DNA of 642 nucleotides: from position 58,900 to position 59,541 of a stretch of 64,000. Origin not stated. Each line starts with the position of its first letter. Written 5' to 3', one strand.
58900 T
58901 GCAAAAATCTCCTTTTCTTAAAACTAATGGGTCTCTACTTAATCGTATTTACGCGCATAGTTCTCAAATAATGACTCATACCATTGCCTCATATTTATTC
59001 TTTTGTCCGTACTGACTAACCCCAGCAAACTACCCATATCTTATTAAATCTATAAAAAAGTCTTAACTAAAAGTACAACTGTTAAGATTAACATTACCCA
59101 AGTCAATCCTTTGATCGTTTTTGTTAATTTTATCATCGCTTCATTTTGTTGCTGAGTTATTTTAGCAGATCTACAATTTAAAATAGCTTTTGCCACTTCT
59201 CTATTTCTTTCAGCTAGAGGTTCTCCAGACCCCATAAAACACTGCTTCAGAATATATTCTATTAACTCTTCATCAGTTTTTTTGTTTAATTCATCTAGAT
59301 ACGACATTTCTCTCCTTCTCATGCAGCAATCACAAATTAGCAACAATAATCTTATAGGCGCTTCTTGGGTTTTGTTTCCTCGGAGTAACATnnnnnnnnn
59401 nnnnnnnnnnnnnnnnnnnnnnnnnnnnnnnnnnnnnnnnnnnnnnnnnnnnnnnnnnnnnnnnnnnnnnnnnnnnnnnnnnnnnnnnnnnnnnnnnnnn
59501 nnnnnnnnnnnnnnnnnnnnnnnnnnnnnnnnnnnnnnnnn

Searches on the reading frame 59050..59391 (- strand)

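Call 3: search_protein_families(library=pfam, proteins=[window:59050-59391:-], max_evalue=1)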
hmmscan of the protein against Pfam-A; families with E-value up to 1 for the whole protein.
window:59050-59391:- (113 aa): 1 family
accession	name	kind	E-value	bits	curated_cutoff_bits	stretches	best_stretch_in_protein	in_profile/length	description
PF11073.13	NSs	-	0.12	11.9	22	1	63-99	140-175/253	Rift valley fever virus non structural protein (NSs) like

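Call 4: search_protein_families(library=padloc, proteins=[window:59050-59391:-], max_evalue=1)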
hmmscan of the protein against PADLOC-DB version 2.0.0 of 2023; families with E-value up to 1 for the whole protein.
window:59050-59391:- (113 aa): 0 families

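Call 5: search_protein_families(library=ncbifam, proteins=[window:59050-59391:-], max_evalue=1)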
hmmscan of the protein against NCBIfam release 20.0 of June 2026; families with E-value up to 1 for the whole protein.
window:59050-59391:- (113 aa): 1 family
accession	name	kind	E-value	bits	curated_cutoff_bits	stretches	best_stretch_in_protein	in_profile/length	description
NF040913.1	DsrE_rel_ELSE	equivalog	0.36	10.6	152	0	15-38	66-89/125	SaoD/DsrE family protein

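Call 65: search_protein_families(library=phrogs, proteins=[window:59050-59391:-], max_evalue=0.01)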
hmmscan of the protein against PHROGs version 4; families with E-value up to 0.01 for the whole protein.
window:59050-59391:- (113 aa): 0 families
